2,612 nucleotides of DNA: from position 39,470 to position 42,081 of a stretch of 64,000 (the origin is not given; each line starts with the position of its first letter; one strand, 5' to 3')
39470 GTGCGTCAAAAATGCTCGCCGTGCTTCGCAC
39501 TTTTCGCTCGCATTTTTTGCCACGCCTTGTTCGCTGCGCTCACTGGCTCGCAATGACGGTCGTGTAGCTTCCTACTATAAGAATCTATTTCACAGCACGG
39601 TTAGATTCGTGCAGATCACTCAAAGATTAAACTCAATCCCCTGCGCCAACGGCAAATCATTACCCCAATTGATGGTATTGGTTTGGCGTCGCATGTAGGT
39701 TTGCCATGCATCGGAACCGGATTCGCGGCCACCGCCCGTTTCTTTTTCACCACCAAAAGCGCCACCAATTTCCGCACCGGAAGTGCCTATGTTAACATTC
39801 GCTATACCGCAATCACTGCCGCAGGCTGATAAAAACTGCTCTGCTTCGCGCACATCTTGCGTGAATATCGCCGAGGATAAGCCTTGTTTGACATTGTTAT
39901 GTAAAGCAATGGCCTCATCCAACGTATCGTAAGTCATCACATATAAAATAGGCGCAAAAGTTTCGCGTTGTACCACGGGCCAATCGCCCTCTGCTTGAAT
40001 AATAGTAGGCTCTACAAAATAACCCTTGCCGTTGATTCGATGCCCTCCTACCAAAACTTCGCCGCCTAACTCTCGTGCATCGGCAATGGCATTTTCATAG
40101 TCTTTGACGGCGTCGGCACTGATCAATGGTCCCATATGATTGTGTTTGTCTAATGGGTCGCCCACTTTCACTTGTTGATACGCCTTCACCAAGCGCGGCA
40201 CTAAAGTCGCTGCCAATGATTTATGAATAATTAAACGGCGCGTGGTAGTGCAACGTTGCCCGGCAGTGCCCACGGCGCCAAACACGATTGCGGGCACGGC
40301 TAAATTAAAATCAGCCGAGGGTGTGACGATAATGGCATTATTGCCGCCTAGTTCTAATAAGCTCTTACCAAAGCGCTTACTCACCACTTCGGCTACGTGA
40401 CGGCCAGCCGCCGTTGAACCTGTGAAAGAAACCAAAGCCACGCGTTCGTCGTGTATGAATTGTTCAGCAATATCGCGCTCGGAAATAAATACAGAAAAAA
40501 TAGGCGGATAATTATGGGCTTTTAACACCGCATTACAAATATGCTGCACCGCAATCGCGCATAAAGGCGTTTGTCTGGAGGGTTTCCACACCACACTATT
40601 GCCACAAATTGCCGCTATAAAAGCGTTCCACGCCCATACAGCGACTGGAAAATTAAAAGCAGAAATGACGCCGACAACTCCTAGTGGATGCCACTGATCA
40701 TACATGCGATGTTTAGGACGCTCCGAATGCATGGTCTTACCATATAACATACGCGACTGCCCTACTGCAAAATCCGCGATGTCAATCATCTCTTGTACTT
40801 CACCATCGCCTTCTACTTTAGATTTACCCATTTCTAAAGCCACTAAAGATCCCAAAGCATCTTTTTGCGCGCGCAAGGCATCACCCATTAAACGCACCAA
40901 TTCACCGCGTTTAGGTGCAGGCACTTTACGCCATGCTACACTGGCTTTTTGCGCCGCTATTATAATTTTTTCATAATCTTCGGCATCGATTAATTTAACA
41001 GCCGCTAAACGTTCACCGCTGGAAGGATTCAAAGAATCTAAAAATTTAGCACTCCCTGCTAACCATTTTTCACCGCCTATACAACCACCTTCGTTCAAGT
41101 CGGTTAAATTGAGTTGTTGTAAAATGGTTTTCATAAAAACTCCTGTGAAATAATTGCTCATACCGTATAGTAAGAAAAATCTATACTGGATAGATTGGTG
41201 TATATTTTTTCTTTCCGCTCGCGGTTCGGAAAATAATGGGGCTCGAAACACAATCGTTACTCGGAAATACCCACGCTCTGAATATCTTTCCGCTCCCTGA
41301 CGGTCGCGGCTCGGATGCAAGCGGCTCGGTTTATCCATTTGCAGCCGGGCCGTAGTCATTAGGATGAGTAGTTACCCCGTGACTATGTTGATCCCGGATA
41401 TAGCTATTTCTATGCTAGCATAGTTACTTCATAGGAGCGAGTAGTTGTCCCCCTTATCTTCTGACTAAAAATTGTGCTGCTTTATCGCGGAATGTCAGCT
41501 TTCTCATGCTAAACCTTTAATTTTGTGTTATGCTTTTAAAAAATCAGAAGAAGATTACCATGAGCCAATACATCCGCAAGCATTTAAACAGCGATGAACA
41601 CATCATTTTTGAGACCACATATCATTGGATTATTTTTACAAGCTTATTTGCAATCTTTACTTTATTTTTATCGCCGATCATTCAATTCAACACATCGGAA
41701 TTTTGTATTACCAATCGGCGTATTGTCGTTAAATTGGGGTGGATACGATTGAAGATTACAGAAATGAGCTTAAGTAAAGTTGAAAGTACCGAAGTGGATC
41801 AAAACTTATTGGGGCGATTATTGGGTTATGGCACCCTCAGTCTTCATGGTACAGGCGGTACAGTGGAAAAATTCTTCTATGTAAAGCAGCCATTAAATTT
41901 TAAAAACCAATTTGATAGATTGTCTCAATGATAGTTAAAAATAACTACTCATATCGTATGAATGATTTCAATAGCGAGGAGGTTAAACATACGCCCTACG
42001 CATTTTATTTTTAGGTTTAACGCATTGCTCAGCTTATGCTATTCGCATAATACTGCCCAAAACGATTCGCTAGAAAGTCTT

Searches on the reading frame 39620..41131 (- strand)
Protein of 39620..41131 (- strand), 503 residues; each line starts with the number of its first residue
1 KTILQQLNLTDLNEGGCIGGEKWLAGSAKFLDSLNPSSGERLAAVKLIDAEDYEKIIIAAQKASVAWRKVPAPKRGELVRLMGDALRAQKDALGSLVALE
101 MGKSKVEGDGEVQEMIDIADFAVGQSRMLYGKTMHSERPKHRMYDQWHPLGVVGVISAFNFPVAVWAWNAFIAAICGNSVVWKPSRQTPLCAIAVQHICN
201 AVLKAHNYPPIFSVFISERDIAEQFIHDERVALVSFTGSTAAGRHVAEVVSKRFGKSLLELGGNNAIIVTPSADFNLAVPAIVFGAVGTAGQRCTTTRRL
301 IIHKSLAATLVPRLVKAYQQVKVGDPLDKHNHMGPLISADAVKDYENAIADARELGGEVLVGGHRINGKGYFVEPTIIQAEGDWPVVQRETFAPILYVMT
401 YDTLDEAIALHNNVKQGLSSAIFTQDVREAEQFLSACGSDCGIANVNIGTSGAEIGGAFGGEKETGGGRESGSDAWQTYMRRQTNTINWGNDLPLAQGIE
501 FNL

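Call 8: search_protein_families(library=pfam, proteins=[window:39620-41131:-], max_evalue=0.01)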
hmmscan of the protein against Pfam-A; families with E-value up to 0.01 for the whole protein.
window:39620-41131:- (503 aa): 1 family
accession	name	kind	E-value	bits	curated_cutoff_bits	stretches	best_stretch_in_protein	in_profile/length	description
PF00171.27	Aldedh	-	2.1e-134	449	23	1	23-484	1-460/461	Aldehyde dehydrogenase family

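Call 44: find_homologous_proteins(query=window:39620-41131:-, max_evalue=1e-150)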
Query window:39620-41131:- (503 aa): 7998 proteins with E <= 1e-150 among 8000 candidates; the best 120 are listed.
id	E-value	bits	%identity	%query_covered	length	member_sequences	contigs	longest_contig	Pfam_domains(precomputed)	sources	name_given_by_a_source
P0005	0.0e+0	1107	97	100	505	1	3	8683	PF00171.28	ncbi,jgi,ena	jgi:aldehyde dehydrogenase (NAD+)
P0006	0.0e+0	1107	97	100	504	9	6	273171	PF00171.28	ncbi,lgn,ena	-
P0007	0.0e+0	1034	89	100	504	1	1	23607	PF00171.28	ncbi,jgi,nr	ncbi:MAG: piperidine-6-carboxylate dehydrogenase [Gammaproteobacteria bacterium]|jgi:aldehyde dehydr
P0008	0.0e+0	1011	87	100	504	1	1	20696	PF00171.28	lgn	-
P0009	4.9e-298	1007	88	99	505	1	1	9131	PF00171.28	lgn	-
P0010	1.8e-295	998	88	100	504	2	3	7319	PF00171.28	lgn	-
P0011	8.1e-288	973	85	100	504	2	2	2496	PF00171.28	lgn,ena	-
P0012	1.2e-281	953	82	100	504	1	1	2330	PF00171.28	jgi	jgi:aldehyde dehydrogenase (NAD+)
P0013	2.6e-265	899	78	100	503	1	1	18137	PF00171.28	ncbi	-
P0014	1.5e-264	896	77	100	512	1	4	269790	PF00171.28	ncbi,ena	-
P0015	6.1e-236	802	69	100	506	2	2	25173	PF00171.28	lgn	-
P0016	8.5e-236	801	69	100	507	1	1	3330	PF00171.28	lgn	-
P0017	5.0e-235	799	71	100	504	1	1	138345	PF00171.28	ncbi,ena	-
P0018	8.7e-234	795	69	100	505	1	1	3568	PF00171.28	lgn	-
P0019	1.0e-233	794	69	100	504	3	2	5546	PF00171.28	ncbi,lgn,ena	-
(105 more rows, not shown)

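Call 45: find_encoding_contigs(protein=P0006, flank=6000, max_places=6)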
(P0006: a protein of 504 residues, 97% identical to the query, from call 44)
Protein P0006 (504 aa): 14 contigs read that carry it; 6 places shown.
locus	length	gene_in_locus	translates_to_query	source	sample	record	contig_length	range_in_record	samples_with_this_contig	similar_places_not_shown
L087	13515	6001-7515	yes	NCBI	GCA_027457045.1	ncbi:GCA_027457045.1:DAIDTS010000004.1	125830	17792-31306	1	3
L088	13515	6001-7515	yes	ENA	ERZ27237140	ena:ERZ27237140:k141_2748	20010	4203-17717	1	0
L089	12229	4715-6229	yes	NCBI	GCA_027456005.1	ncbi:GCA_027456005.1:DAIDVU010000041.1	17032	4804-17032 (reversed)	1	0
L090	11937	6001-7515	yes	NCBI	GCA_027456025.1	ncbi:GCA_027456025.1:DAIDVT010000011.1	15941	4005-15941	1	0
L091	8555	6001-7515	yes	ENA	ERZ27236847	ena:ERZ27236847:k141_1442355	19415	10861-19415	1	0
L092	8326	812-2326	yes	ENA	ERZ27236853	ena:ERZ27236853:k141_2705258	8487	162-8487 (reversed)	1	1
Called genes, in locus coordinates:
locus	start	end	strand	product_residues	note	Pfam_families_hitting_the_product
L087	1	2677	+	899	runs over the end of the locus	PF07517:SecA_DEAD, PF01043:SecA_PP_bind, PF21090:P-loop_SecA, PF07516:SecA_SW, PF02810:SEC-C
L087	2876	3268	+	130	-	PF00293:NUDIX, PF14815:NUDIX_4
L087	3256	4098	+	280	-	PF02265:S1-P1_nuclease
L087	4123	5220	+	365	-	PF03435:Sacchrp_dh_NADP, PF16653:Sacchrp_dh_C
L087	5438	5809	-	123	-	PF03703:bPH_2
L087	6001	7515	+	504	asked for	PF00171:Aldedh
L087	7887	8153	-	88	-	-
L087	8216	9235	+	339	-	-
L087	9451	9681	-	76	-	PF08327:AHSA1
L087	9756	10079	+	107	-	-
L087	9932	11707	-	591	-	PF12796:Ank_2, PF13857:Ank_5 (faint), PF24521:Ank_KRIT1 (faint), PF13637:Ank_4 (weak), PF00023:Ank, PF13637:Ank_4 (weak), PF12796:Ank_2, PF13637:Ank_4 (weak), +1 more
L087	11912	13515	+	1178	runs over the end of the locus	PF02463:SMC_N, PF13175:AAA_15, PF13304:AAA_21 (weak), PF13476:AAA_23, PF06470:SMC_hinge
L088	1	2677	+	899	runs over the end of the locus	PF07517:SecA_DEAD, PF01043:SecA_PP_bind, PF21090:P-loop_SecA, PF07516:SecA_SW, PF02810:SEC-C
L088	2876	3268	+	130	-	PF00293:NUDIX, PF14815:NUDIX_4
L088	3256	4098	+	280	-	PF02265:S1-P1_nuclease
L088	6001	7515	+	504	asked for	PF00171:Aldedh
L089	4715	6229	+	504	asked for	PF00171:Aldedh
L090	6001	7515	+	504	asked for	PF00171:Aldedh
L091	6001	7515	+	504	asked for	PF00171:Aldedh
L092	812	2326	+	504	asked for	PF00171:Aldedh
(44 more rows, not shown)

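Call 46: find_encoding_contigs(protein=P0005, flank=6000, max_places=4)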
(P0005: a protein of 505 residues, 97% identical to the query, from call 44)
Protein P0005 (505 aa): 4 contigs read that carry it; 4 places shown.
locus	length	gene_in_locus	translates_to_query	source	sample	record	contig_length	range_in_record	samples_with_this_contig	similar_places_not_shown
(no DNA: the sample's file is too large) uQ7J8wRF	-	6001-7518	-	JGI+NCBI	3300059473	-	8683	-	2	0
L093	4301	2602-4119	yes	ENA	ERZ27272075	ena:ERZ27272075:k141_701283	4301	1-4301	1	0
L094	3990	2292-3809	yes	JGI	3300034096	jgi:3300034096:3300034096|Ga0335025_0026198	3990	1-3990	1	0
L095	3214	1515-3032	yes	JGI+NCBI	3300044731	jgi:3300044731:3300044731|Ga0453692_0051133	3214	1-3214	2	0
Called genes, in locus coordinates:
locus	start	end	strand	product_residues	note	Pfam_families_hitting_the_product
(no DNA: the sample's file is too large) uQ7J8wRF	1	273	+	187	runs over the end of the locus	-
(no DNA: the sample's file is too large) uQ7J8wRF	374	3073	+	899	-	PF07517:SecA_DEAD, PF01043:SecA_PP_bind, PF21090:P-loop_SecA, PF07516:SecA_SW, PF02810:SEC-C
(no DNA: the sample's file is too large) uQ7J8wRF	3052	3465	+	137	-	PF00293:NUDIX, PF14815:NUDIX_4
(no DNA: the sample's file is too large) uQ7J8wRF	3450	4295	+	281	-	PF02265:S1-P1_nuclease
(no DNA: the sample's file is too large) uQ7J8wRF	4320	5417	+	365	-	PF03435:Sacchrp_dh_NADP, PF16653:Sacchrp_dh_C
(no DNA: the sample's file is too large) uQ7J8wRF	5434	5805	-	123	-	PF03703:bPH_2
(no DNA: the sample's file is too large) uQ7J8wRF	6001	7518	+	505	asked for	PF00171:Aldedh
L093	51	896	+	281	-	PF02265:S1-P1_nuclease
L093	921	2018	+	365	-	PF03435:Sacchrp_dh_NADP, PF16653:Sacchrp_dh_C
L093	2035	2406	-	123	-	PF03703:bPH_2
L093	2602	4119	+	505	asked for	PF00171:Aldedh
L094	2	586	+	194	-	?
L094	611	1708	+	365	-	PF03435:Sacchrp_dh_NADP, PF16653:Sacchrp_dh_C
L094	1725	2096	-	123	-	PF03703:bPH_2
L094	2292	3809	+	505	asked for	PF00171:Aldedh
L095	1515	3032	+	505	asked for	PF00171:Aldedh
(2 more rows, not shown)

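Call 47: find_encoding_contigs(protein=P0007, flank=6000, max_places=3)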
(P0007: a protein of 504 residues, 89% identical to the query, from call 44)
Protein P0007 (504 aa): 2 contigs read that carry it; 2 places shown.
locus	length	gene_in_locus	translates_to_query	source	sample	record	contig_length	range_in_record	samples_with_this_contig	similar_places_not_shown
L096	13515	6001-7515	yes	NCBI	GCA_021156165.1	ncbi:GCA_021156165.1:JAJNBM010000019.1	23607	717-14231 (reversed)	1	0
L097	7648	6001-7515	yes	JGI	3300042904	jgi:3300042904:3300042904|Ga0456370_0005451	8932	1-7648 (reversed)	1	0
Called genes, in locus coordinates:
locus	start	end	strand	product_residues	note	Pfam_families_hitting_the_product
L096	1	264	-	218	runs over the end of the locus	-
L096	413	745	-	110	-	PF05258:DciA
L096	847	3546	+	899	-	PF07517:SecA_DEAD, PF01043:SecA_PP_bind, PF21090:P-loop_SecA, PF07516:SecA_SW, PF02810:SEC-C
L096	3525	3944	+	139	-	PF00293:NUDIX, PF14815:NUDIX_4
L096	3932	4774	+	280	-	PF02265:S1-P1_nuclease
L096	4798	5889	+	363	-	PF03435:Sacchrp_dh_NADP, PF16653:Sacchrp_dh_C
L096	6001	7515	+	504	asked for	PF00171:Aldedh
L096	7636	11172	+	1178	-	PF02463:SMC_N, PF13175:AAA_15 (weak), PF13304:AAA_21 (weak), PF13476:AAA_23, PF06470:SMC_hinge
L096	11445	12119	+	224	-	PF04354:ZipA_C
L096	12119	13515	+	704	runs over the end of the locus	PF13491:FtsK_4TM, PF17854:FtsK_alpha, PF01580:FtsK_SpoIIIE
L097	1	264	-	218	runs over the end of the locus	-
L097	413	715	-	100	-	PF05258:DciA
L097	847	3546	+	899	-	PF07517:SecA_DEAD, PF01043:SecA_PP_bind, PF21090:P-loop_SecA, PF07516:SecA_SW, PF02810:SEC-C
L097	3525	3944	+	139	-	PF00293:NUDIX, PF14815:NUDIX_4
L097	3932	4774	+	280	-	PF02265:S1-P1_nuclease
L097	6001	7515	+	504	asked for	PF00171:Aldedh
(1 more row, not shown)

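Call 48: find_encoding_contigs(protein=P0008, flank=6000, max_places=3)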
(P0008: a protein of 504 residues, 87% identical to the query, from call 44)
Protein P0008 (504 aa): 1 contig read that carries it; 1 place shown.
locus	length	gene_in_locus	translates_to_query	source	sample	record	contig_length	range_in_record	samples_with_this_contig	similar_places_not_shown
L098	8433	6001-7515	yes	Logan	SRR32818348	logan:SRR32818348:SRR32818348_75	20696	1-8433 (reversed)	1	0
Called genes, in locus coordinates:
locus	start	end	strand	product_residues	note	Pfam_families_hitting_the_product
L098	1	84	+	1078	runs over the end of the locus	PF25596:CPSase_L_D1, PF02786:CPSase_L_D2, PF02787:CPSase_L_D3, PF25596:CPSase_L_D1, PF02786:CPSase_L_D2, PF02222:ATP-grasp, PF15632:ATPgrasp_Ter (weak), PF02142:MGS, +4 more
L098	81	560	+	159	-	PF03449:GreA_GreB_N, PF01272:GreA_GreB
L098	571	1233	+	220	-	PF13645:YkuD_2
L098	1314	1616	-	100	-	PF05258:DciA (weak)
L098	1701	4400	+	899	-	PF07517:SecA_DEAD, PF01043:SecA_PP_bind, PF21090:P-loop_SecA, PF07516:SecA_SW, PF02810:SEC-C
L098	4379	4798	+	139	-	PF00293:NUDIX, PF14815:NUDIX_4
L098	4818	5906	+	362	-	PF03435:Sacchrp_dh_NADP, PF16653:Sacchrp_dh_C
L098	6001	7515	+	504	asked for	PF00171:Aldedh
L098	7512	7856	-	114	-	PF01381:HTH_3 (weak)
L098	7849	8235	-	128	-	PF05973:Gp49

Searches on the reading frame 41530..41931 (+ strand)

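Call 8: search_protein_families(library=pfam, proteins=[window:41530-41931:+], max_evalue=0.01)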
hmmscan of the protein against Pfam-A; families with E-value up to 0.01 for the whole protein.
window:41530-41931:+ (133 aa): 1 family
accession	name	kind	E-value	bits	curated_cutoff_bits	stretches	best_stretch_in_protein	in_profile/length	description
PF03703.20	bPH_2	-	3.9e-13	49.9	22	1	55-119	4-62/78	Bacterial PH domain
